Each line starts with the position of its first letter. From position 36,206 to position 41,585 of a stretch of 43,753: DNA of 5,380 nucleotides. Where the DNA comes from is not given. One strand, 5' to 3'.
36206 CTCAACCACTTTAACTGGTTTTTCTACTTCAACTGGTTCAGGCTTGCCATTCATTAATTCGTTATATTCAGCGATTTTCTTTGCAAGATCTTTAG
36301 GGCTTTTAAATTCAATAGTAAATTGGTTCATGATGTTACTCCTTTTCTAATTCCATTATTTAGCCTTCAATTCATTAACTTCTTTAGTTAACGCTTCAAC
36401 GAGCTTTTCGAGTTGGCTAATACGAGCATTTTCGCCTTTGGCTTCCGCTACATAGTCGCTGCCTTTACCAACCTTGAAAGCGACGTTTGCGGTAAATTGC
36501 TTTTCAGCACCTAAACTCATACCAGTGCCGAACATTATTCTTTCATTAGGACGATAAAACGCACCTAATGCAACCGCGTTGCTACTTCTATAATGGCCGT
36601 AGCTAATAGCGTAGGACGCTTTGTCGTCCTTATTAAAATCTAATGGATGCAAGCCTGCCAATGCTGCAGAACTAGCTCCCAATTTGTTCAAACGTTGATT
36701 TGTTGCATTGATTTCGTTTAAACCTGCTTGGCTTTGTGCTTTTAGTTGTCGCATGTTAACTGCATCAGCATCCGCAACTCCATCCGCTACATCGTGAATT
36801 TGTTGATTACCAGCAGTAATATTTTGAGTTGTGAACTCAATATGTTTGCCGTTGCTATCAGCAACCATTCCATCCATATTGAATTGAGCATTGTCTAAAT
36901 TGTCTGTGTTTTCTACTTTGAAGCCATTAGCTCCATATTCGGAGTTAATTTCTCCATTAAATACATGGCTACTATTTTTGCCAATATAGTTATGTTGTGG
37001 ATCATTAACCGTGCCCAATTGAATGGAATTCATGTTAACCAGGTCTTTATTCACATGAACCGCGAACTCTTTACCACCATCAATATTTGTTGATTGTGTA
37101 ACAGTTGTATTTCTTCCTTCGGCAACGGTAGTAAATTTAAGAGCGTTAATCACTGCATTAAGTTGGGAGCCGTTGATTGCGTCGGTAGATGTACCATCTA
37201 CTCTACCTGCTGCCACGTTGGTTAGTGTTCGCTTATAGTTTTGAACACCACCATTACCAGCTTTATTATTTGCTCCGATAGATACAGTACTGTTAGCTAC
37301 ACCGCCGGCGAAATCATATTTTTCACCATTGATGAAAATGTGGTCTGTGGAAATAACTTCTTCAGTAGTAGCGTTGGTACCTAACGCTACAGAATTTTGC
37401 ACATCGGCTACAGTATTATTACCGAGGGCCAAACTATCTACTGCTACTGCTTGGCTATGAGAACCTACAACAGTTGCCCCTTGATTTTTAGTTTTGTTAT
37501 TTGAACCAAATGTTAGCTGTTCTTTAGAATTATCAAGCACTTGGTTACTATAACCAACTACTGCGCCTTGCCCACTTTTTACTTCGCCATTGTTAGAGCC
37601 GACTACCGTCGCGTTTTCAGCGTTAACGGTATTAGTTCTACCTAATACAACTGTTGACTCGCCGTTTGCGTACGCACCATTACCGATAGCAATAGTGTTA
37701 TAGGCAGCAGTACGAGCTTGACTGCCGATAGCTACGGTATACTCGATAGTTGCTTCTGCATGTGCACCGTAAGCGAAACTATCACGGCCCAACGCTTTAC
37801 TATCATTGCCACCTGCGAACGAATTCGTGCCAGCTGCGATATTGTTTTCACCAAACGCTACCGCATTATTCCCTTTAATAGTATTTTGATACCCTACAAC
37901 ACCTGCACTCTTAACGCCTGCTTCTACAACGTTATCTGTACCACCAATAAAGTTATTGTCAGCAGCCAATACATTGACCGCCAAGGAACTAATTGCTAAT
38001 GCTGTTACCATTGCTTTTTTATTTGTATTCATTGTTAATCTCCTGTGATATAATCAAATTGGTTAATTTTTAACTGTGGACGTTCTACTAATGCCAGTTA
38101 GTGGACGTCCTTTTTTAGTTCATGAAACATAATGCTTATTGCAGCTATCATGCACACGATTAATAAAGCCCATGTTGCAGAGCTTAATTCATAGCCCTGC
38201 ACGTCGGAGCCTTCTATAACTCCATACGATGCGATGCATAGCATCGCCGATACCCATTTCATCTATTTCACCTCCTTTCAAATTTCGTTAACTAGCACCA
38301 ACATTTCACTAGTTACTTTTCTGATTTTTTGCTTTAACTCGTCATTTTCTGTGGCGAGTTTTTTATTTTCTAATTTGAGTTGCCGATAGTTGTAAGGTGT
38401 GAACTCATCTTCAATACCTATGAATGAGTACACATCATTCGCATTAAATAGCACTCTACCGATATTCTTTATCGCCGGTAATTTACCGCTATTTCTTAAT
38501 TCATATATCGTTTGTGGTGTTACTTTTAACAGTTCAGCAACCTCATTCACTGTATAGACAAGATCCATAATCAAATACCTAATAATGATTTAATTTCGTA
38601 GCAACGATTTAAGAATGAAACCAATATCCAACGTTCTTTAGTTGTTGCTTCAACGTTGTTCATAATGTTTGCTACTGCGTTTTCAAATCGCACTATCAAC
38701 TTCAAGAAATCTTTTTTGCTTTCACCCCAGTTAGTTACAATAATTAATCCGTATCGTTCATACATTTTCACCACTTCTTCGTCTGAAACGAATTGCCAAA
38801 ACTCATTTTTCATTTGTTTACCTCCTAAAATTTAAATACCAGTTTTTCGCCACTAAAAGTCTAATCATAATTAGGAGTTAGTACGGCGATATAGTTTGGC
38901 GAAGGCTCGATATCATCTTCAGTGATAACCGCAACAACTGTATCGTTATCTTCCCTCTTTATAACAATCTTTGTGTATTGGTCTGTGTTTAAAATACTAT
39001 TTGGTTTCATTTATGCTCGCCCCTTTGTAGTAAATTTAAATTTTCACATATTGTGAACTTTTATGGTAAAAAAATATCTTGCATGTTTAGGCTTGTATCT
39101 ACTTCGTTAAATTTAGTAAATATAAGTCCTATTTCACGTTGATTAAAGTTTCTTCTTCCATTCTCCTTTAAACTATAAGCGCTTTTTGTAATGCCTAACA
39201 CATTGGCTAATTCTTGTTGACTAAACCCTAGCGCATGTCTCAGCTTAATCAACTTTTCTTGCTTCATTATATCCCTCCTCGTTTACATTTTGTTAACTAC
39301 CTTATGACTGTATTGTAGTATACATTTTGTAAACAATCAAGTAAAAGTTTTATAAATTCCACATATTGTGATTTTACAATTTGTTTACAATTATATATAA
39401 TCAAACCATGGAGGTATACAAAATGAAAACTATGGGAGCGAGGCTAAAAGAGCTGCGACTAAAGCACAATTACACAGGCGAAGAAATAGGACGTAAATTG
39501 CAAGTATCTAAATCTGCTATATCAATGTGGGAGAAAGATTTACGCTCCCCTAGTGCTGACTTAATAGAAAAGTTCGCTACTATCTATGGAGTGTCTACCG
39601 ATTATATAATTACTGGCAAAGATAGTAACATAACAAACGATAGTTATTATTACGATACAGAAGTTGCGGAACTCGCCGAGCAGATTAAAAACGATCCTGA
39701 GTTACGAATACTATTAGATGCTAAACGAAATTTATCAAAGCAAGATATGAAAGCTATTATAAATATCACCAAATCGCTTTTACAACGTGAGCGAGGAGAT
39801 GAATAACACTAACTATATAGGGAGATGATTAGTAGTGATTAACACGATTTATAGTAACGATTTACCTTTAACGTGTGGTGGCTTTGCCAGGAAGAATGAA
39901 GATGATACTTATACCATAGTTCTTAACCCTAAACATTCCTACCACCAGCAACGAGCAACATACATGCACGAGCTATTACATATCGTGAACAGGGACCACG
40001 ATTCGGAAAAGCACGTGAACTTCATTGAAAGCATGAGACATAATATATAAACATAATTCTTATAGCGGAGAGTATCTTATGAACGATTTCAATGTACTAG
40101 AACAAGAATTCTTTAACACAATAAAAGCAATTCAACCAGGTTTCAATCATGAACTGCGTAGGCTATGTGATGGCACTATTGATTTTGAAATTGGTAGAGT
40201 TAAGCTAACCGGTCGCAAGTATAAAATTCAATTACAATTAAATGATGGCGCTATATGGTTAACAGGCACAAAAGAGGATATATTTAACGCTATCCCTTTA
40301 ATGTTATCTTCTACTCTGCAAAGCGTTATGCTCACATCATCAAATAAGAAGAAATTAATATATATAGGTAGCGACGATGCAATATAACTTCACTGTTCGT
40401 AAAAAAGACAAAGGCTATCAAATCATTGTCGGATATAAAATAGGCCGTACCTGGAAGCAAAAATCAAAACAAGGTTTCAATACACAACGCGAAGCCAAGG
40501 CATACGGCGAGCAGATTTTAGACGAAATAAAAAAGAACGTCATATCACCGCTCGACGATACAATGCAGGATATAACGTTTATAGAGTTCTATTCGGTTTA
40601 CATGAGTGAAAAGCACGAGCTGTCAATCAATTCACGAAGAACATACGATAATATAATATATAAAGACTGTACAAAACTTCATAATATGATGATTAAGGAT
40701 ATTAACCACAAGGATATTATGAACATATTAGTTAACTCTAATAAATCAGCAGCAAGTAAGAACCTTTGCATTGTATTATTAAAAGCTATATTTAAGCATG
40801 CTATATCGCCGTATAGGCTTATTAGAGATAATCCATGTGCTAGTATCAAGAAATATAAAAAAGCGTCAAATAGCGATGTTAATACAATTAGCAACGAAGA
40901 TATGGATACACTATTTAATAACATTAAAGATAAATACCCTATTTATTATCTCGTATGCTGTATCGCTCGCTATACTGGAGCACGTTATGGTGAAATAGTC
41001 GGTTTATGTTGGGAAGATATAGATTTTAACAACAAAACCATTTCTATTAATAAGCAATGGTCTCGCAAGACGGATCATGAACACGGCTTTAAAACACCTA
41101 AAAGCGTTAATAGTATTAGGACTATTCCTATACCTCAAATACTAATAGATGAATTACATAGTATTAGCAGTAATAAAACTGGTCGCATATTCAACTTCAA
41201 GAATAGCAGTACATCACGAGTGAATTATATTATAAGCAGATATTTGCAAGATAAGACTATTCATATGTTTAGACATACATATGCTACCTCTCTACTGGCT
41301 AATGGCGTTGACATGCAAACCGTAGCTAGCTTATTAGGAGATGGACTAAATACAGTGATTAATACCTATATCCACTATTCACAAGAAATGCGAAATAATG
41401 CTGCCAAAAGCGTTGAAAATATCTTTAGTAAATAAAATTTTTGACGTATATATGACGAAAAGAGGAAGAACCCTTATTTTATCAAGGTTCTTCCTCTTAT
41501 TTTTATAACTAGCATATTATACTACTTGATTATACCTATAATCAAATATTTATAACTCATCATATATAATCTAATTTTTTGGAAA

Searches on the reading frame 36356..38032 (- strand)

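Call 70: search_protein_families(library=pfam, proteins=[window:36356-38032:-], max_evalue=0.01)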
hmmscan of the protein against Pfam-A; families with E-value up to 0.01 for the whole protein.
window:36356-38032:- (558 aa): 4 families
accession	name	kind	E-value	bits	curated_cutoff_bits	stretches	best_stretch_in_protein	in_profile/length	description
PF05662.19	YadA_stalk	-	8e-14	52.2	28.4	2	270-304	2-33/43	Coiled stalk of trimeric autotransporter adhesin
PF05658.19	YadA_head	-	1.9e-13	50.8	25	3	197-221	3-27/27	YadA head domain repeat (2 copies)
PF03895.21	YadA_anchor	-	1.9e-07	31.5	22.7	1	467-517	4-54/60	YadA-like membrane anchor domain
PF21300.2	LbR_Ice_bind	-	9.3e-05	22.9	30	1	16-92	10-86/97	Grass antifreeze beta roll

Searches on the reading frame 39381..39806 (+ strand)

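Call 41: search_protein_families(library=pfam, proteins=[window:39381-39806:+], max_evalue=0.01)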
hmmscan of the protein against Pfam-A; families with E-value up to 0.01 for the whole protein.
window:39381-39806:+ (141 aa): 7 families
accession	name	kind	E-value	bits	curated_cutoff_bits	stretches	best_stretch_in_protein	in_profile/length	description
PF01381.28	HTH_3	-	5.2e-17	62.1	23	1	22-76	1-55/55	Helix-turn-helix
PF13560.12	HTH_31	-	7.5e-12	45.8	27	1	18-73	2-58/64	Helix-turn-helix domain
PF12844.13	HTH_19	-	1.1e-10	41.8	30.2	1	19-81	1-63/64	Helix-turn-helix domain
PF13443.12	HTH_26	-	0.002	18.8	22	0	21-72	1-53/63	Cro/C1-type HTH DNA-binding domain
PF08279.18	HTH_11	-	0.0024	18.2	25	0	22-47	6-32/55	HTH domain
PF04545.22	Sigma70_r4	-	0.0031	17.4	24.1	0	25-52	15-42/50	Sigma-70, region 4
PF07022.19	Phage_CI_repr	-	0.0033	18.2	22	1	35-82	17-63/65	Bacteriophage CI repressor helix-turn-helix domain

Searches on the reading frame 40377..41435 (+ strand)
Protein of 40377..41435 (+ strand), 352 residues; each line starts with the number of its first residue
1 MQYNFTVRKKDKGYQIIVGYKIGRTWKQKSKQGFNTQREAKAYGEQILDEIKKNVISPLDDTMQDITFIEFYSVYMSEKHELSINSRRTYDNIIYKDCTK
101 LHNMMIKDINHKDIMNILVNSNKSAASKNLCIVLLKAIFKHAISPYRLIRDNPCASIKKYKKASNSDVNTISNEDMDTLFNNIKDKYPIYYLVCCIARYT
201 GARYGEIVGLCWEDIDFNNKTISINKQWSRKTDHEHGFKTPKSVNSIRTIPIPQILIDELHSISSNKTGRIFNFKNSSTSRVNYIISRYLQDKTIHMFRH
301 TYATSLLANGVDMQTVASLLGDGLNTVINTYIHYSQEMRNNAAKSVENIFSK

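Call 41: search_protein_families(library=pfam, proteins=[window:40377-41435:+], max_evalue=0.01)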
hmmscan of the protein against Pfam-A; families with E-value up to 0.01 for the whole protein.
window:40377-41435:+ (352 aa): 3 families
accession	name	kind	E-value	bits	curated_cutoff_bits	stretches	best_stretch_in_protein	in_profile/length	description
PF00589.27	Phage_integrase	-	3.1e-17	63.3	27.1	1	171-336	3-170/172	Phage integrase family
PF14657.12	Arm-DNA-bind_4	-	2.4e-07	30.7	22.3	1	14-54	2-45/47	Arm DNA-binding domain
PF14659.12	Phage_int_SAM_3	-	0.0038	17.8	22.6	1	67-118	1-53/58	Phage integrase, N-terminal SAM-like domain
